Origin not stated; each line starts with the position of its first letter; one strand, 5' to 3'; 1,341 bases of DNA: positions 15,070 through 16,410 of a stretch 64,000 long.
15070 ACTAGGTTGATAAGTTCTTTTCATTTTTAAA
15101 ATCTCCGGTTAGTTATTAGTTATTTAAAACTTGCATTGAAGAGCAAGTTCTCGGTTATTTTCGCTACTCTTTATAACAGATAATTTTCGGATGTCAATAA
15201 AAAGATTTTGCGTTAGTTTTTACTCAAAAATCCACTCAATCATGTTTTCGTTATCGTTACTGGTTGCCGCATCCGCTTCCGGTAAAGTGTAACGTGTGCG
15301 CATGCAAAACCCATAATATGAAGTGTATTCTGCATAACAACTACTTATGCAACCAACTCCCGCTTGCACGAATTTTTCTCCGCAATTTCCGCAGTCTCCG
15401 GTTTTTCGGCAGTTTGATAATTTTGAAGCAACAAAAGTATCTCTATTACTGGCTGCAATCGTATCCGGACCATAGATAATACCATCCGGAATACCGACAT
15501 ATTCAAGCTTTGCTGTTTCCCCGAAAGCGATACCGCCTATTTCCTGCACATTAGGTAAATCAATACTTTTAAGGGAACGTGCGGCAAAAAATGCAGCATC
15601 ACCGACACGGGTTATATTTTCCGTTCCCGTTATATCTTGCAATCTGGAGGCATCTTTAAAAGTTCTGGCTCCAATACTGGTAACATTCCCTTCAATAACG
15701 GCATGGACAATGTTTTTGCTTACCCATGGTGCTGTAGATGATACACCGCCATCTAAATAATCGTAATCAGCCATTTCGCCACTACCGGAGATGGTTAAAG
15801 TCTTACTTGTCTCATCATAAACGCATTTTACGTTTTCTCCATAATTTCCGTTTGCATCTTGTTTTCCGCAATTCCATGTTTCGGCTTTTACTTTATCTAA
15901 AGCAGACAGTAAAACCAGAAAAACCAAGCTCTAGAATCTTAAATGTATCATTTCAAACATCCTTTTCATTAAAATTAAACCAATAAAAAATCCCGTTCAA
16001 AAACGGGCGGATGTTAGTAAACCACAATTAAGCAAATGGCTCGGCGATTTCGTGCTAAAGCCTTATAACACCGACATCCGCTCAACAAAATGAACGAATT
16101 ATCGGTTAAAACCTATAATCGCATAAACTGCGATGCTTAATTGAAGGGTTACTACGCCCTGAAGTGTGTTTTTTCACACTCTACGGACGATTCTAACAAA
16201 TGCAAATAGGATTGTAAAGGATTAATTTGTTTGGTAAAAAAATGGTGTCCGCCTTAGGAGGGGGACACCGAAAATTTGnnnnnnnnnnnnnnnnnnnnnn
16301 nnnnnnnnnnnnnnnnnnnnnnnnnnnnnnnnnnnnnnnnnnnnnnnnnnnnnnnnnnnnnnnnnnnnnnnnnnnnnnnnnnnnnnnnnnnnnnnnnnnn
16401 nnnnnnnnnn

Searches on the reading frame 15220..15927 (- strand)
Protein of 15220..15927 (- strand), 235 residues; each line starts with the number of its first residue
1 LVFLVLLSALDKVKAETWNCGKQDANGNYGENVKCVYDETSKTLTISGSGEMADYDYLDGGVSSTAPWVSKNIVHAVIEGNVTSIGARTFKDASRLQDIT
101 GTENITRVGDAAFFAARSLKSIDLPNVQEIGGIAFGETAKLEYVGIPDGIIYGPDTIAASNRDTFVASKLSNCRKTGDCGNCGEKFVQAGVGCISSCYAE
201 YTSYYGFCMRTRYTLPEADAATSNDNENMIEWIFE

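Call 20: search_protein_families(library=pfam, proteins=[window:15220-15927:-], max_evalue=0.01)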
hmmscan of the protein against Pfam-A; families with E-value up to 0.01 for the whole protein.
window:15220-15927:- (235 aa): 1 family
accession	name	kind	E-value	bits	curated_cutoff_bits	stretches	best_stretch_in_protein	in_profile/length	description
PF13306.12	LRR_5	-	8.9e-11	42.2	27.7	1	72-150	12-90/127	BspA type Leucine rich repeat region (6 copies)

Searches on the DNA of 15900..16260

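Call 13: search_rna_families(source=window, start=15900, end=16260, threshold=evalue, max_evalue=10, show_alignments=2)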
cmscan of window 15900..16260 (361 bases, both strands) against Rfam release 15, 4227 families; matches with E-value up to 10: 8.
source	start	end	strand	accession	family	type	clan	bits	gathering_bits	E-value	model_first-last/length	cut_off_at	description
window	15997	16083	-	RF02221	sRNA-Xcc1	Gene; sRNA;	-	23.1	53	0.088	1-87/87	no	sRNA-Xcc1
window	15957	16033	-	RF00528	snoMe28S-Gm1083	Gene; snRNA; snoRNA; CD-box;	-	16.1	48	3.4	1-89/89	no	Small nucleolar RNA Me28S-Gm1083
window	15966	16088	-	RF02969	DUF3800-I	Gene; sRNA;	-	16.1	44.2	5.9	1-115/115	no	DUF3800-I RNA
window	15921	16041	+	RF01504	Afu_254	Gene; sRNA;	-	15.5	60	4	1-158/158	no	A. fumigatus sRNA Afu_254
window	16102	16159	+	RF01101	TLS-PK6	Cis-reg;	-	14.6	44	2.8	1-40/40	no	Pseudoknot of tRNA-like structure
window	15922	15998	+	RF02181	ST7-AS2_1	Gene; lncRNA;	-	11.4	80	7.7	1-72/72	no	ST7 antisense RNA 2 conserved region 1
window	15983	16047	-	RF02837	anti-hemB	Gene; sRNA;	-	11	49.5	6.8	1-81/81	no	Burkholderia RNA 7 (anti-hemB)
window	15928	16148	+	RF00636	NRON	Gene;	-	10.8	50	0.66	1-370/370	no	ncRNA Repressor of NFAT (nuclear factor of activated T cells)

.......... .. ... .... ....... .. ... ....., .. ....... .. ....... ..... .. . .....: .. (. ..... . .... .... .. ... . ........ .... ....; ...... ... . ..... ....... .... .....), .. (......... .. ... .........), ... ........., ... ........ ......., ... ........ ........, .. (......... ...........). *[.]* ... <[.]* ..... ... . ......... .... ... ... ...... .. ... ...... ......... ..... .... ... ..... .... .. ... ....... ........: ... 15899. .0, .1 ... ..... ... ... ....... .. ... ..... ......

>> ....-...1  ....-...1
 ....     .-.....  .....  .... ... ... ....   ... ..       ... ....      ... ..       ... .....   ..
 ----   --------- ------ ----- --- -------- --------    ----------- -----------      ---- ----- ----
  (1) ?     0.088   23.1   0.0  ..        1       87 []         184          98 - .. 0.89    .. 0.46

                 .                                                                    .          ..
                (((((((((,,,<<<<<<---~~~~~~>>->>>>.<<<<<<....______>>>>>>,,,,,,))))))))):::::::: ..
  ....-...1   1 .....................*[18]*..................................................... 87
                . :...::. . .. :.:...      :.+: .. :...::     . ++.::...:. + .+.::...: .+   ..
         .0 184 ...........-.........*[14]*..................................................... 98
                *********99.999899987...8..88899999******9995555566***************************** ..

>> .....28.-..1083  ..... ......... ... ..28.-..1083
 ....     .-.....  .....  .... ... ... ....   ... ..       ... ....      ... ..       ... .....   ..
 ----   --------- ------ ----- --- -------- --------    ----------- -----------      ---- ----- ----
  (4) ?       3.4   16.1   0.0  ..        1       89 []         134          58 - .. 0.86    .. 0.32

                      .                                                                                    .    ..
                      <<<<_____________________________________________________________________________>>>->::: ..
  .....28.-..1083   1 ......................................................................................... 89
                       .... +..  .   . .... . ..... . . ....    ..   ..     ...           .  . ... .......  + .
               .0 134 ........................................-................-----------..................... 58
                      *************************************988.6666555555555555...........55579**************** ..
